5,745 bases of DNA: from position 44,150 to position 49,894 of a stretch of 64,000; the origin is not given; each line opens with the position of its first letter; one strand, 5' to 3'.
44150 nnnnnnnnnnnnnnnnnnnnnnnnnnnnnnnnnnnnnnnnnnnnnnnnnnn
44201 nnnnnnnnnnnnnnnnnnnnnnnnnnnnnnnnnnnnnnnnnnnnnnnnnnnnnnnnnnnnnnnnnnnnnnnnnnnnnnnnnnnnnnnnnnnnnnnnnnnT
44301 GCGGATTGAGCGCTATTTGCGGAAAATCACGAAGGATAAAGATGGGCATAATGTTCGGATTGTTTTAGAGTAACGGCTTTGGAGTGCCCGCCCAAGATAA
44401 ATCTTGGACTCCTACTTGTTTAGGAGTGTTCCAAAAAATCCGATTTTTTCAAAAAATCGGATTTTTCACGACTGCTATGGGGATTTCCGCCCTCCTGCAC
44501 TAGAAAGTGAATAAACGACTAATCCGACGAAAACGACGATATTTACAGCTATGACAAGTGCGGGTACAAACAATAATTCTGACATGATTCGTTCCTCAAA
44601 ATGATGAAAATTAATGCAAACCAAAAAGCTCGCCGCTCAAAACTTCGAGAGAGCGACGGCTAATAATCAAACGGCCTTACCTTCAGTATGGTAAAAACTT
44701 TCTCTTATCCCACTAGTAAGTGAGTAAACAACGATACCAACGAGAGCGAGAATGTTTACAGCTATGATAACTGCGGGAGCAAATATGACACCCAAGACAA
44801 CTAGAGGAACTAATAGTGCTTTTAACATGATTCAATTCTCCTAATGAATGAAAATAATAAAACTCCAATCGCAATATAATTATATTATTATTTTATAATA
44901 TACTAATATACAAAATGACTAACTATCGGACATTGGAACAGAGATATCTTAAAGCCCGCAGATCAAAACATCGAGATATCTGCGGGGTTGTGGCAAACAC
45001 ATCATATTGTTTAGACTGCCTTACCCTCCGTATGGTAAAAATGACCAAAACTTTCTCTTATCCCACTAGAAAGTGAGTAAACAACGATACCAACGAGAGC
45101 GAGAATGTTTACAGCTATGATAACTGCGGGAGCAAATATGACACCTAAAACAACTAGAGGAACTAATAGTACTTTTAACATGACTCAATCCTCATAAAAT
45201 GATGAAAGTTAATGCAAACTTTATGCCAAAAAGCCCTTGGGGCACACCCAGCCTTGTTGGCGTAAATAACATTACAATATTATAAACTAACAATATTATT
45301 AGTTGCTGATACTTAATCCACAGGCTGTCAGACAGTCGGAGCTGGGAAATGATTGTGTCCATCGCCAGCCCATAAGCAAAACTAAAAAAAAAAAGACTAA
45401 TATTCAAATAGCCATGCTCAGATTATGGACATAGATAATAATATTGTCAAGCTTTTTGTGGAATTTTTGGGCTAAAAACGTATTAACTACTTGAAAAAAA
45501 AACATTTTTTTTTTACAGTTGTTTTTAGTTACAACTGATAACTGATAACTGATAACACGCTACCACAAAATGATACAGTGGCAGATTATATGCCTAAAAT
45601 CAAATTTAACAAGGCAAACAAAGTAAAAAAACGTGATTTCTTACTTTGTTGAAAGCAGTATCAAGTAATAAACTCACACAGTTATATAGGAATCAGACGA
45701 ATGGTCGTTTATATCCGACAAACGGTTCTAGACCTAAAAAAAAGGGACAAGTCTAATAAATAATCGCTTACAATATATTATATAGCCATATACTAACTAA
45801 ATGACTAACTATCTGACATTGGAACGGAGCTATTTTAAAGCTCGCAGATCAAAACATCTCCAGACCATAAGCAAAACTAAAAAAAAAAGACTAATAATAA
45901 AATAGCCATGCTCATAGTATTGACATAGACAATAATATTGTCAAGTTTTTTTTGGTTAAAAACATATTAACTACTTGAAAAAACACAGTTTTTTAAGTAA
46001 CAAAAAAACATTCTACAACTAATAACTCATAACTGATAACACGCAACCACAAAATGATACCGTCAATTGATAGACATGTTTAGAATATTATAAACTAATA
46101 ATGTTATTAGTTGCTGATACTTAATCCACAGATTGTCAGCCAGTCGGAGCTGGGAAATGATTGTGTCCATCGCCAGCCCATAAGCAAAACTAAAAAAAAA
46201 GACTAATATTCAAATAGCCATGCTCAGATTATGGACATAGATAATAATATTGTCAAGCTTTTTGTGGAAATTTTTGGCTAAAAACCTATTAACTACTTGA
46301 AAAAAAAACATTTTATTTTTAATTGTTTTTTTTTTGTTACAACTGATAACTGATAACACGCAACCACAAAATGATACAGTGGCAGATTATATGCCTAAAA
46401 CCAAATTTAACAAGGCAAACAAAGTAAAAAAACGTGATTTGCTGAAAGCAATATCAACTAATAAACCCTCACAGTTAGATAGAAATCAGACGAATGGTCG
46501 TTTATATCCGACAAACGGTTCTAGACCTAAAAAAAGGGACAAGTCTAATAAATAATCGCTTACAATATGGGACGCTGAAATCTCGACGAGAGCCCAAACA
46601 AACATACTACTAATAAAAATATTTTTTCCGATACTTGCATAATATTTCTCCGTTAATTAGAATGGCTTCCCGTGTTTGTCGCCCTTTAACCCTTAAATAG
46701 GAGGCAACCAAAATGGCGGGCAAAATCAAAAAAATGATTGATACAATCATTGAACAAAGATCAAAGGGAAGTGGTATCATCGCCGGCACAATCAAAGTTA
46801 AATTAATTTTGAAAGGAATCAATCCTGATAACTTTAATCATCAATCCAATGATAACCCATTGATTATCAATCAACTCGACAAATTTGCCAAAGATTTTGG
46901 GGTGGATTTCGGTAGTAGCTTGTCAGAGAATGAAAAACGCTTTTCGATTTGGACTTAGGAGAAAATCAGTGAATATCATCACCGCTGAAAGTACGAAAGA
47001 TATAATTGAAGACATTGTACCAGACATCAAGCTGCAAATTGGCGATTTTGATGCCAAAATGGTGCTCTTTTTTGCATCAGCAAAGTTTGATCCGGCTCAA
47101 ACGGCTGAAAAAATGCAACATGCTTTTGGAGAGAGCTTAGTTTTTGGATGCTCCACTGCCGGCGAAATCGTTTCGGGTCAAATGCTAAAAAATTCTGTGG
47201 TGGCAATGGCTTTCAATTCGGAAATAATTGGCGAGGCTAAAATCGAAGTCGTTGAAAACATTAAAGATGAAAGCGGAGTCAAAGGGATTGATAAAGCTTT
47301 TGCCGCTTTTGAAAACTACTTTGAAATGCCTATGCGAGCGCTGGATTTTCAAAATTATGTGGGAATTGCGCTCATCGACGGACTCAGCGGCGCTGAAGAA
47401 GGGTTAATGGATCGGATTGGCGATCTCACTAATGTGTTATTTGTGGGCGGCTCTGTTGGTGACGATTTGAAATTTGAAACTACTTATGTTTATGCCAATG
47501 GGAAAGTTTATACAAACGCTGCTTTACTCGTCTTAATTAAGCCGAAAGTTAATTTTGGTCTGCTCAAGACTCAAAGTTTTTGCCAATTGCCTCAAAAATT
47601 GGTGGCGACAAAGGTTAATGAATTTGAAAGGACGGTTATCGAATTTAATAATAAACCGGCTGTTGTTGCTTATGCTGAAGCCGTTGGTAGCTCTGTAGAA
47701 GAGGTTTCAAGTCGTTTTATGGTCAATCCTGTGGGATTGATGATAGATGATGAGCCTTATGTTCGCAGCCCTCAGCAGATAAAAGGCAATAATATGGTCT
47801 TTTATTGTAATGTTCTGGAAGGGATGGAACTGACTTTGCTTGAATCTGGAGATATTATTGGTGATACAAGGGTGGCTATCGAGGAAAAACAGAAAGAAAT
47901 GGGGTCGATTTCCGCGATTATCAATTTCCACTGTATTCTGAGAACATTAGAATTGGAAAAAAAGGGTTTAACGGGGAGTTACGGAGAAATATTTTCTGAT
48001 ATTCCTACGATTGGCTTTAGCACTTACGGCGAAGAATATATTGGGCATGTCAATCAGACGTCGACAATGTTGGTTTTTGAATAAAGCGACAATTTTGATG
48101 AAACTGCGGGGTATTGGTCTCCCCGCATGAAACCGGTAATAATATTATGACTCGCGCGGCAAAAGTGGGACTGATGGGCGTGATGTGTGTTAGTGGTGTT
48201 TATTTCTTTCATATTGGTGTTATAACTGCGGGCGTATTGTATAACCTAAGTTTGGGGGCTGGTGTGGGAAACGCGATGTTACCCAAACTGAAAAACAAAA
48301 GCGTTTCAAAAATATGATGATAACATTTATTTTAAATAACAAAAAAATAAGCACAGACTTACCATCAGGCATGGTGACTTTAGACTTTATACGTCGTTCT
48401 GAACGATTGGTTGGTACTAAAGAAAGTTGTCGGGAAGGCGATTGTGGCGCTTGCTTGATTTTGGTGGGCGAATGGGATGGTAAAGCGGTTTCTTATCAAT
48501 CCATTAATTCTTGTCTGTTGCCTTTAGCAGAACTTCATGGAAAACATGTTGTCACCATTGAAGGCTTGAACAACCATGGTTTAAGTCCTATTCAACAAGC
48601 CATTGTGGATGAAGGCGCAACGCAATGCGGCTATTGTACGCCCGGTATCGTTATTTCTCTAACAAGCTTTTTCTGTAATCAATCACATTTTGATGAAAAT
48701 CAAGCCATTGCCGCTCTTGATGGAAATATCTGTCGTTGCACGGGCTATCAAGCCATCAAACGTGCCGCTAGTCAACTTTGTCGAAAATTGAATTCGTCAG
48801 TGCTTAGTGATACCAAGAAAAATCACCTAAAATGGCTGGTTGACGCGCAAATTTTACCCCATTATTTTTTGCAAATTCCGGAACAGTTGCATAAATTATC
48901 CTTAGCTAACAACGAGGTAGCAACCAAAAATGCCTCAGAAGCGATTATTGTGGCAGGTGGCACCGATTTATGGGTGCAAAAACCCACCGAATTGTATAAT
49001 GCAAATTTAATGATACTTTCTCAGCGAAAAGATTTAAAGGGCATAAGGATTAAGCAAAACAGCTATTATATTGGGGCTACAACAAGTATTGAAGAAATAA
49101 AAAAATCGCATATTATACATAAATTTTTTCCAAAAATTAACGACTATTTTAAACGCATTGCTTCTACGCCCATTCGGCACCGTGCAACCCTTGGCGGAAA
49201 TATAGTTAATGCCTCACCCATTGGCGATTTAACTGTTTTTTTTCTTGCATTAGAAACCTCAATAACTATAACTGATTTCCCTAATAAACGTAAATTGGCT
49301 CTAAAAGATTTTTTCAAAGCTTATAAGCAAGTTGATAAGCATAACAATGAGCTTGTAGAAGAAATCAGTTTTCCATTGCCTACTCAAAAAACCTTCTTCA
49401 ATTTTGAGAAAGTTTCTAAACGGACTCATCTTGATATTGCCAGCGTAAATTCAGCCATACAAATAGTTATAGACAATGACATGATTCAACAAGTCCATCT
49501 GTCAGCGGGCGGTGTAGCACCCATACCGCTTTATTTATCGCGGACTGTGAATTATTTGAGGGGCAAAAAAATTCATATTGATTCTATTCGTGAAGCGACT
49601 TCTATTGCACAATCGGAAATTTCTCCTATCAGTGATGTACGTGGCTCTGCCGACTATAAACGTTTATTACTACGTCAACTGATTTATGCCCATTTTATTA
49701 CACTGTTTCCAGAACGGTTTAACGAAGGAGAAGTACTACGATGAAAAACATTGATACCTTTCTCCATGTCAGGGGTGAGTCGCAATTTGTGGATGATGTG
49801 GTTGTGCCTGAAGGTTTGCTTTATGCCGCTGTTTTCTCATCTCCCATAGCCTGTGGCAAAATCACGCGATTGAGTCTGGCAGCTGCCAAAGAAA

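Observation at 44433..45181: Tandem array of three paralogous mini-genes for 36-56 aa hydrophobic peptides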

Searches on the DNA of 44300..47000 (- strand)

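Call 16: search_rna_families(source=window, start=44300, end=47000, threshold=evalue, max_evalue=10)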
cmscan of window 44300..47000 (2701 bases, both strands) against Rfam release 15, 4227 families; matches with E-value up to 10: 7.
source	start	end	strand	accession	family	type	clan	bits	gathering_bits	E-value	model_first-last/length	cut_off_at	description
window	44423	44468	-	RF02433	SpF36_sRNA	Gene; sRNA;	-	25.2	48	1.3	1-51/51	no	Streptococcus sRNA SpF36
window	44392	44475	+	RF02560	CbSR9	Gene; antisense;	-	20.8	279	0.63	57-145/213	no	Coxiella burnetii sRNA 9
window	44338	44468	+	RF02998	IS605-orfB-II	Gene; sRNA;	-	18.2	88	6.5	1-155/155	no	IS605-orfB-II RNA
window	44961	45018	-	RF03362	mir-9436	Gene; miRNA;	-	17.4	80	6.3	1-66/66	no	mir-9436 microRNA precursor family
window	46335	46407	+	RF02288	TtnuCD11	Gene; snRNA; snoRNA; CD-box;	-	17.2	70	0.94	1-74/74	no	Tetrahymena snoRNA TtnuCD11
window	45534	45606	+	RF02288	TtnuCD11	Gene; snRNA; snoRNA; CD-box;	-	13.8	70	7.7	1-74/74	no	Tetrahymena snoRNA TtnuCD11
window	46947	46986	-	RF01123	sR35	Gene; snRNA; snoRNA; CD-box;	-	12.3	60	9.7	27-57/57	no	Small nucleolar RNA sR35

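Call 93: search_rna_families(sources=[L001, L006, L007, L008, L010, L013, L016, L018, L020, L022, L024], threshold=gathering)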
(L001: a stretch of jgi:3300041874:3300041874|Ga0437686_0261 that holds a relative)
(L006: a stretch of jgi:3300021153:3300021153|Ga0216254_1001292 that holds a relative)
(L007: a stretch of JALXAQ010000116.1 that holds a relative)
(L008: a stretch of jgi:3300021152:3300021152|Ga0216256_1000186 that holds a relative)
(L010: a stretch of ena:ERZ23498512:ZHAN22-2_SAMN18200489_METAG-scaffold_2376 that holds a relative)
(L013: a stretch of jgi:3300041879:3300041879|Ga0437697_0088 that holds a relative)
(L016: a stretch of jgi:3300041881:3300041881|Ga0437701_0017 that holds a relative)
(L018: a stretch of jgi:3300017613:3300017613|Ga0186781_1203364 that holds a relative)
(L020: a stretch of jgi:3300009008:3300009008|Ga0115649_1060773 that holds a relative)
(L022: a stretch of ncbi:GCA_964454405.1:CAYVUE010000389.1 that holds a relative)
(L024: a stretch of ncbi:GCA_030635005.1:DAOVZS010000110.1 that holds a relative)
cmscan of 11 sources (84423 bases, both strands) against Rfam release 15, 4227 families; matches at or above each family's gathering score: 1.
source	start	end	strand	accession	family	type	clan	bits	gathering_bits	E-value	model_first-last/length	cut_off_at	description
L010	4487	4516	+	RF01316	CRISPR-DR3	Gene; CRISPR;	-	42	41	0.091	1-30/30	no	CRISPR RNA direct repeat element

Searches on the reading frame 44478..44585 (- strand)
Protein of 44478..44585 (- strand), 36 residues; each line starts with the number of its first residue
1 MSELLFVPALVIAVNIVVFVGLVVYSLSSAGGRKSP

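Call 6: search_protein_families(library=pfam, proteins=[window:44478-44585:-], max_evalue=10)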
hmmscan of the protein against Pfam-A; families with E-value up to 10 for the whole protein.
seq(36 aa): 1 family
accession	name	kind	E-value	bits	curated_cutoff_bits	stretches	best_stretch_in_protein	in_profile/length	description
PF20077.4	CcmD_alt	-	0.14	12.7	23.5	1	10-27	34-51/61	CcmD family protein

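Call 22: search_protein_families(library=ncbifam, proteins=[window:44478-44585:-], max_evalue=10)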
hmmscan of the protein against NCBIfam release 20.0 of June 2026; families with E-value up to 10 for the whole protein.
seq(36 aa): 2 families
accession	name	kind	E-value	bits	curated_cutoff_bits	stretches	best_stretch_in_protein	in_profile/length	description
TIGR04391.1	CcmD_alt_fam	subfamily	0.013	15.5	24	1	11-34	3-26/36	CcmD family protein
NF010405.0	PRK13831.1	subfamily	0.08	11.9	386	1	6-31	24-49/433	IncP-type conjugal transfer protein TrbI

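Call 36: search_protein_families(library=padloc, proteins=[window:44478-44585:-], max_evalue=0.01)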
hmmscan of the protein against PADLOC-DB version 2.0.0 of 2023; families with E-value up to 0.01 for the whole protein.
seq(36 aa): 0 families

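Call 37: search_protein_families(library=phrogs, proteins=[window:44478-44585:-], max_evalue=10)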
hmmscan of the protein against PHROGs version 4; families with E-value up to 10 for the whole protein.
seq(36 aa): 1 family
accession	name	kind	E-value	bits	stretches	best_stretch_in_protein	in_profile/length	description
phrog_14744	-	unknown function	0.2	13.1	1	2-30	12-42/64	-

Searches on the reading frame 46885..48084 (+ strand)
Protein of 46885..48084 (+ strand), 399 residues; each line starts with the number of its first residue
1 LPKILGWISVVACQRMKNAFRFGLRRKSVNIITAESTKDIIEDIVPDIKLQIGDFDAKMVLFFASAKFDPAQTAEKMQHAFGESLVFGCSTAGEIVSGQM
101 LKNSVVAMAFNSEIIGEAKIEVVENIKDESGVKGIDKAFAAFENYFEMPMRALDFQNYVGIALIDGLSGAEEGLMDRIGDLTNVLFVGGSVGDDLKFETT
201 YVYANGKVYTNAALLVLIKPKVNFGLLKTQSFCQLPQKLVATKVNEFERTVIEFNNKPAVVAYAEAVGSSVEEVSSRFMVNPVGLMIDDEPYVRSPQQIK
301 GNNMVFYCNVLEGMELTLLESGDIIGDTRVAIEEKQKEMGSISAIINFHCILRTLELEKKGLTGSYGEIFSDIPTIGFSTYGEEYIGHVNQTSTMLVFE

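Call 5: search_protein_families(library=pfam, proteins=[window:46885-48084:+], max_evalue=0.01)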
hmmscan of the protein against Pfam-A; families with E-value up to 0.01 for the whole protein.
window:46885-48084:+ (399 aa): 2 families
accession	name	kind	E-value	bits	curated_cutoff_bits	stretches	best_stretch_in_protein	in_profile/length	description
PF08495.15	FIST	-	3.3e-38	131.9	23.2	1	59-257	2-189/189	FIST N domain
PF10442.14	FIST_C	-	1e-19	71.4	28.5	1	259-383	1-128/131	FIST C domain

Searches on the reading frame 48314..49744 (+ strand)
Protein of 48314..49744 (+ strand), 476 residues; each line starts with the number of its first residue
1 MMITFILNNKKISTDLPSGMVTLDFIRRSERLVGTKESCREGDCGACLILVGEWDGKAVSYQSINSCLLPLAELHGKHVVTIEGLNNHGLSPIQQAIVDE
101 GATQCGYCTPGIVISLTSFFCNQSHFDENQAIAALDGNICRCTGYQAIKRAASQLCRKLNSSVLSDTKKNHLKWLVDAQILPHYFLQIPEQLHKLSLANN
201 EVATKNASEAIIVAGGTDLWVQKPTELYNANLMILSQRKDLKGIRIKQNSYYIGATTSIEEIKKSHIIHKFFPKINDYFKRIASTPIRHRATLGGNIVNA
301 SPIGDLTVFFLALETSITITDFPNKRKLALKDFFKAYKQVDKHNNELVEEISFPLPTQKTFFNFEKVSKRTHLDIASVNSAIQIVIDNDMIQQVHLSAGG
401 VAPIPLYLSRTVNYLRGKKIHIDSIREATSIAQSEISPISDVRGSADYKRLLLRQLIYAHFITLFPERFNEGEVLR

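Call 5: search_protein_families(library=pfam, proteins=[window:48314-49744:+], max_evalue=0.01)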
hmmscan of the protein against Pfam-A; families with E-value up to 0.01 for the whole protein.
window:48314-49744:+ (476 aa): 4 families
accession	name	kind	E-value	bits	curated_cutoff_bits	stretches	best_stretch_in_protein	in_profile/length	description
PF00941.27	FAD_binding_5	-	5.6e-33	114.6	27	1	205-355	19-169/170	FAD binding domain in molybdopterin dehydrogenase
PF01799.25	Fer2_2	-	9.3e-25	87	30.3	1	81-152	1-74/75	[2Fe-2S] binding domain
PF03450.22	CO_deh_flav_C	-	4.6e-19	68.9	25.5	1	366-460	4-98/102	CO dehydrogenase flavoprotein C-terminal domain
PF00111.32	Fer2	-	1.5e-05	25.2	21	1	7-54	3-52/77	2Fe-2S iron-sulfur cluster binding domain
